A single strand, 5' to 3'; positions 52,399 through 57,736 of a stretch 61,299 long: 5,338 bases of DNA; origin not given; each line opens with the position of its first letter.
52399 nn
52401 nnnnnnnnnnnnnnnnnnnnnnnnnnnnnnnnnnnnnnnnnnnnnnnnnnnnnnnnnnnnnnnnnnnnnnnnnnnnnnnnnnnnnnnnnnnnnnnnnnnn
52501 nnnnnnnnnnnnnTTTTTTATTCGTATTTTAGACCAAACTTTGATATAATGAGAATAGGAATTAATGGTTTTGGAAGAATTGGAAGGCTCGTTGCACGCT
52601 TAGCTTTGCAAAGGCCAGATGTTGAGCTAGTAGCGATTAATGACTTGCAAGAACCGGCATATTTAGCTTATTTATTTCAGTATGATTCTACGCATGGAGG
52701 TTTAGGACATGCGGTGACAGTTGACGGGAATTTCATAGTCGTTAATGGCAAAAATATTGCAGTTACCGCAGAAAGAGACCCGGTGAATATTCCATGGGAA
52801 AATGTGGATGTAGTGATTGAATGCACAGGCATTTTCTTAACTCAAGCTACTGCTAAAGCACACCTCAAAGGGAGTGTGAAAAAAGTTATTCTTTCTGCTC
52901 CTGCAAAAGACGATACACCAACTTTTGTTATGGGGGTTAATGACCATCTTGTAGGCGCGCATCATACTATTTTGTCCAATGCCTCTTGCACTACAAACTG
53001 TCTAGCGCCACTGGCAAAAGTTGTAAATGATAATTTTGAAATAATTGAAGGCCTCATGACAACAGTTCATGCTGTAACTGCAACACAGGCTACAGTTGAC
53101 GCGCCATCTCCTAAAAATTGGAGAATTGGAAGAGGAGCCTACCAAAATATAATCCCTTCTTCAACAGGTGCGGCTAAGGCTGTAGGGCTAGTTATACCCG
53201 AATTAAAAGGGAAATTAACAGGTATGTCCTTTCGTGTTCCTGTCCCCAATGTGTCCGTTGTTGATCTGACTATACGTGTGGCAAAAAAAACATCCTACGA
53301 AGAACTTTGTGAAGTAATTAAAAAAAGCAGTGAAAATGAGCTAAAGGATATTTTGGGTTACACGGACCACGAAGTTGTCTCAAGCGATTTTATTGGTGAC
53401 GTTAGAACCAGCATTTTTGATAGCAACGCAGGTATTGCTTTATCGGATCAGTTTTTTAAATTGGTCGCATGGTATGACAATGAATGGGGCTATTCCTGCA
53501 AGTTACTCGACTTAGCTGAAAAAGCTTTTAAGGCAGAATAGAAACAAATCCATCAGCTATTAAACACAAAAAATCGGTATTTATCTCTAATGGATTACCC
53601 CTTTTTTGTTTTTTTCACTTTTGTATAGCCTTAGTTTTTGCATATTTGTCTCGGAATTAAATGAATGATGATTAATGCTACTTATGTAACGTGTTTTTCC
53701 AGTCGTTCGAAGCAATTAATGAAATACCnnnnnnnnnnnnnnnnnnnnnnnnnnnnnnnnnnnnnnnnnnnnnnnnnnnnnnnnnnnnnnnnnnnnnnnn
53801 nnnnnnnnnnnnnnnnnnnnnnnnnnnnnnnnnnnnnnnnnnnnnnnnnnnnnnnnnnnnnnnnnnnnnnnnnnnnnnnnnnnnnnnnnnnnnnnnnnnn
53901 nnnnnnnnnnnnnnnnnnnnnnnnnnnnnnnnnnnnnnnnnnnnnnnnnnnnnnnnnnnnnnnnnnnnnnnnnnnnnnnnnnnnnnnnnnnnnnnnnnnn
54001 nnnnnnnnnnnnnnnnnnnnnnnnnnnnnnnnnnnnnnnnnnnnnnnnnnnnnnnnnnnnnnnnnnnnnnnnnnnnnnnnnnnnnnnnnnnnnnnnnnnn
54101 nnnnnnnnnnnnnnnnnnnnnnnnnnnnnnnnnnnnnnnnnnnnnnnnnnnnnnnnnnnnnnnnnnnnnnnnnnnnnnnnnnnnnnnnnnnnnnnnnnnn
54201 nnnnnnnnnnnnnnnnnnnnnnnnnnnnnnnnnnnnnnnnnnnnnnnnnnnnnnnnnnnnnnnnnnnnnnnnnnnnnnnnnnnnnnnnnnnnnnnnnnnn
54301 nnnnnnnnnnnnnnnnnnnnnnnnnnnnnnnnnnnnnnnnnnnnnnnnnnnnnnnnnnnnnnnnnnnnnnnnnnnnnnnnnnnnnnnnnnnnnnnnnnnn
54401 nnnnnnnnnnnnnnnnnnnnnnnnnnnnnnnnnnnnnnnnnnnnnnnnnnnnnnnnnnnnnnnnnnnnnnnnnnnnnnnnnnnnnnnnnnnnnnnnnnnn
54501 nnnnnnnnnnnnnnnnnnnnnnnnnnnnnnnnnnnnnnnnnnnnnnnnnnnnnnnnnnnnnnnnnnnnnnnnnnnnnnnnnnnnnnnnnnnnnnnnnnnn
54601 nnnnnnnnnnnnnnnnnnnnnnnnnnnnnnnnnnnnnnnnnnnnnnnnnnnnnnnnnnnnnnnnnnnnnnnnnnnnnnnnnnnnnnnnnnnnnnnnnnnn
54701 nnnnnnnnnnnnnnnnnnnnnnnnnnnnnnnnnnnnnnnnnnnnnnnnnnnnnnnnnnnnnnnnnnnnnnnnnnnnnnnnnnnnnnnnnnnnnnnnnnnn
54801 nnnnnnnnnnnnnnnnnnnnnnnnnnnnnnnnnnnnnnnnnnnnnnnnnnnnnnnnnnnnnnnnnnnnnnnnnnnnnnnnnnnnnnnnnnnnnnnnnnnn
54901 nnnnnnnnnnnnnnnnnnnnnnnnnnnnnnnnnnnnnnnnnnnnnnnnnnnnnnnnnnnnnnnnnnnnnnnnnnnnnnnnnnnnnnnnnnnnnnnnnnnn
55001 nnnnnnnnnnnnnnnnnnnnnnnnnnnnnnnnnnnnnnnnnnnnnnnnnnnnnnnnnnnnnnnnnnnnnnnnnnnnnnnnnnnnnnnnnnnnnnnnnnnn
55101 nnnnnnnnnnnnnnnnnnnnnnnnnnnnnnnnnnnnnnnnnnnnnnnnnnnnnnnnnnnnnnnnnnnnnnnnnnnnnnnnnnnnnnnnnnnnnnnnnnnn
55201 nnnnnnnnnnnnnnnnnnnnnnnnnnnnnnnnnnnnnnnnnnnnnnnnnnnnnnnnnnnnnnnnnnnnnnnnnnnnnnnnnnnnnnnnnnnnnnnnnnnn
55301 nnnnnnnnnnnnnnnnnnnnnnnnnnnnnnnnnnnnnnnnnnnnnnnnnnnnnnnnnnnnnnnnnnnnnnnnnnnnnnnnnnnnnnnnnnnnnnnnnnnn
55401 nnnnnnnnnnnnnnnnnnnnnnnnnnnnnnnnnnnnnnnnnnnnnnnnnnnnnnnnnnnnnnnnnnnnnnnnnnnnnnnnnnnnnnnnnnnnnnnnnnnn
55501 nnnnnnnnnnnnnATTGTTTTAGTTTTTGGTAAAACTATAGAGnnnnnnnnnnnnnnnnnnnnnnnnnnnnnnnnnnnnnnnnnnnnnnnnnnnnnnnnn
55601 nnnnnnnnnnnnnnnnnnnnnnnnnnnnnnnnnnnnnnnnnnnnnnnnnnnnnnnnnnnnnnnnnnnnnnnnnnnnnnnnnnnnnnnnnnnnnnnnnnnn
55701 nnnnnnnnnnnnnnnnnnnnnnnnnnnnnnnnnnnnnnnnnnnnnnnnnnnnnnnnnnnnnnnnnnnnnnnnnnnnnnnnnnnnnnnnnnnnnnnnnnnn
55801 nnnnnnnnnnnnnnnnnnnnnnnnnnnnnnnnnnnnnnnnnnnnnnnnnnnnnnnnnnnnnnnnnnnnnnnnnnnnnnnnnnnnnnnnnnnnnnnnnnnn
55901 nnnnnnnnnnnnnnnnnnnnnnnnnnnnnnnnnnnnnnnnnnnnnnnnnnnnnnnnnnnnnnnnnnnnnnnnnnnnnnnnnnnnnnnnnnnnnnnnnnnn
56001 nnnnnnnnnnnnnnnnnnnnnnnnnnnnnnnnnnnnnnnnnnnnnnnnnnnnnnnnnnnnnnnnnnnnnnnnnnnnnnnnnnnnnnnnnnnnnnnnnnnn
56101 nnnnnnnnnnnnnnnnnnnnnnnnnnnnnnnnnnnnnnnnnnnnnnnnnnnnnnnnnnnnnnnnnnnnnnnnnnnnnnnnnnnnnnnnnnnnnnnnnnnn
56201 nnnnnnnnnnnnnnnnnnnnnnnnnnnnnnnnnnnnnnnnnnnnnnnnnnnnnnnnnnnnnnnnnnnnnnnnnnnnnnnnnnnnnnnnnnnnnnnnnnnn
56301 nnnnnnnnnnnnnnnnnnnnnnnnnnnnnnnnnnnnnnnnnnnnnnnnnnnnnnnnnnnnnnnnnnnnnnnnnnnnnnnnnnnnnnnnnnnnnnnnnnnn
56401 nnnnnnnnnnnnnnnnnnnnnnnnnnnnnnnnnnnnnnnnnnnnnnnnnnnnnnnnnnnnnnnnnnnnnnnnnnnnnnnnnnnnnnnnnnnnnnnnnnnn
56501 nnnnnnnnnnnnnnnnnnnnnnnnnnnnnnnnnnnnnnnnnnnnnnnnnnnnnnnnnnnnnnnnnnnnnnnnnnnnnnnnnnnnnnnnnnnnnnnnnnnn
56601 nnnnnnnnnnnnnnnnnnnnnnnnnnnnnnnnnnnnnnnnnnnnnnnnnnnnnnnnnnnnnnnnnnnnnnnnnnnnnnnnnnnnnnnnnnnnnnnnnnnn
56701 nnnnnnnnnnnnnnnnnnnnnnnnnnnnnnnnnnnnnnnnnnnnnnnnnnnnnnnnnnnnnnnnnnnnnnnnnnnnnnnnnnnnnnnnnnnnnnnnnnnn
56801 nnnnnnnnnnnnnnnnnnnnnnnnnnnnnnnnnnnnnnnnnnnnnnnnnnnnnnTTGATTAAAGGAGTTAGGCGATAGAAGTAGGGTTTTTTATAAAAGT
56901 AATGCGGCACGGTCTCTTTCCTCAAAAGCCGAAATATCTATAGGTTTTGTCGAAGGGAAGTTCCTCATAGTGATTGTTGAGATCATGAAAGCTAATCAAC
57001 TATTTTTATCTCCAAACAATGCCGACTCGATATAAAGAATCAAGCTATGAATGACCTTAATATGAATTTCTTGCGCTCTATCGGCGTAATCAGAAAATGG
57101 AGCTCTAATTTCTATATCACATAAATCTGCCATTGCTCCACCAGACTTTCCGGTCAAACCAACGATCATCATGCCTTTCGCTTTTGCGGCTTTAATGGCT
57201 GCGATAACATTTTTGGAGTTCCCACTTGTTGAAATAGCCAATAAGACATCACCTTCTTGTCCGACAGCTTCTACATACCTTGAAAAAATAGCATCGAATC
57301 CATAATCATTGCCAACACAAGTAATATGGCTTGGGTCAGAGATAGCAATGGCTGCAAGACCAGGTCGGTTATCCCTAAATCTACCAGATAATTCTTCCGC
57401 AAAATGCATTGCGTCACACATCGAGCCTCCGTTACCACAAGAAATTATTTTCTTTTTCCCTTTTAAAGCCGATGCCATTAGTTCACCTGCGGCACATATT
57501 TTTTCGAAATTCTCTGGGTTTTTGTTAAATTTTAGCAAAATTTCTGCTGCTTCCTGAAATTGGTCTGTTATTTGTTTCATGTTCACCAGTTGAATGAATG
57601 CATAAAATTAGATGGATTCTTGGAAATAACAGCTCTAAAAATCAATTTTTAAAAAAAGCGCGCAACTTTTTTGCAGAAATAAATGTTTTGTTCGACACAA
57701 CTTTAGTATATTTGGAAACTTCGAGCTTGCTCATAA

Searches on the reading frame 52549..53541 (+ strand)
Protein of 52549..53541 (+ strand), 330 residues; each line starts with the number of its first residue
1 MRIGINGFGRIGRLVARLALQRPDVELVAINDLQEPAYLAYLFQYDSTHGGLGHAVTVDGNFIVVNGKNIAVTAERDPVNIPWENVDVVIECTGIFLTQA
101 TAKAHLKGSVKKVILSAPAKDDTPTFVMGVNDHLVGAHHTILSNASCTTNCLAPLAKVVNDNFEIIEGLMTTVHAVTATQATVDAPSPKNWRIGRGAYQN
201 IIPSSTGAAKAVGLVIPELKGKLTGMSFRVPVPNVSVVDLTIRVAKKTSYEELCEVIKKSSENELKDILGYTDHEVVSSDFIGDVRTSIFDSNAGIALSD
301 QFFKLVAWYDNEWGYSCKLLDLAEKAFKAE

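Call 7: search_protein_families(library=pfam, proteins=[window:52549-53541:+], max_evalue=0.00001)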
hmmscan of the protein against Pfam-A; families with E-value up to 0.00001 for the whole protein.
window:52549-53541:+ (330 aa): 2 families
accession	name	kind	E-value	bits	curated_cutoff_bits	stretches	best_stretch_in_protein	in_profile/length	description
PF02800.25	Gp_dh_C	-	7.9e-65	217.7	24.4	1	152-309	1-158/158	Glyceraldehyde 3-phosphate dehydrogenase, C-terminal domain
PF00044.30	Gp_dh_N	-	1.2e-36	125.4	31.7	1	1-98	1-100/101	Glyceraldehyde 3-phosphate dehydrogenase, NAD binding domain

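Call 42: search_protein_families(library=ncbifam, proteins=[window:52549-53541:+], max_evalue=1e-10)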
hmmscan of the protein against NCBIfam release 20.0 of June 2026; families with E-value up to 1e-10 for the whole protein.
window:52549-53541:+ (330 aa): 9 families
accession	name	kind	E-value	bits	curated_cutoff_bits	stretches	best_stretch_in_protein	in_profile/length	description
NF011954.0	PRK15425.1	equivalog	3.8e-142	473.2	662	1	2-323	4-326/331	glyceraldehyde-3-phosphate dehydrogenase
TIGR01534.1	GAPDH-I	equivalog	2e-130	434.8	367.2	1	2-321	1-330/330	type I glyceraldehyde-3-phosphate dehydrogenase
NF005830.0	PRK07729.1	equivalog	5.5e-111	370.8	546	1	2-325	4-329/343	glyceraldehyde-3-phosphate dehydrogenase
NF005641.0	PRK07403.1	equivalog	3.5e-110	368.3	616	1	1-326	2-332/337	type I glyceraldehyde-3-phosphate dehydrogenase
NF033735.1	G3PDH_Arsen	exception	9.4e-104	347.4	450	1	3-323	1-323/323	ArsJ-associated glyceraldehyde-3-phosphate dehydrogenase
NF006512.0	PRK08955.1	equivalog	3.8e-94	315.7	563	1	2-325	4-329/334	glyceraldehyde-3-phosphate dehydrogenase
NF010058.0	PRK13535.1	equivalog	2e-81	273.8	539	1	1-324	3-331/339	erythrose-4-phosphate dehydrogenase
TIGR01532.1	E4PD_g-proteo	equivalog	1.7e-80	270.7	530.55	1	2-321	1-325/325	erythrose-4-phosphate dehydrogenase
NF006139.0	PRK08289.1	equivalog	4.8e-79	266.2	431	1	6-326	134-469/480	glyceraldehyde-3-phosphate dehydrogenase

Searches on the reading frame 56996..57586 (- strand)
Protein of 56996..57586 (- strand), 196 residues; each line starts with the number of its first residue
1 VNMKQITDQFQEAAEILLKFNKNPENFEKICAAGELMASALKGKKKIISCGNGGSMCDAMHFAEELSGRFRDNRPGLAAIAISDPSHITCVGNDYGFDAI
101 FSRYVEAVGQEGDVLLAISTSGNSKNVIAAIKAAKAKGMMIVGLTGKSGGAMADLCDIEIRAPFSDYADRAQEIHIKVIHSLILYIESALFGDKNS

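Call 7: search_protein_families(library=pfam, proteins=[window:56996-57586:-], max_evalue=0.00001)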
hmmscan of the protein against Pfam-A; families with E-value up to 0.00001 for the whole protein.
window:56996-57586:- (196 aa): 2 families
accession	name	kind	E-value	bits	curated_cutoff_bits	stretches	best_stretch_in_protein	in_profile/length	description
PF13580.11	SIS_2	-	9.8e-29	100.6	27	1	12-146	5-138/138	SIS domain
PF01380.27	SIS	-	6.2e-10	39.4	25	1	110-163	52-105/131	SIS domain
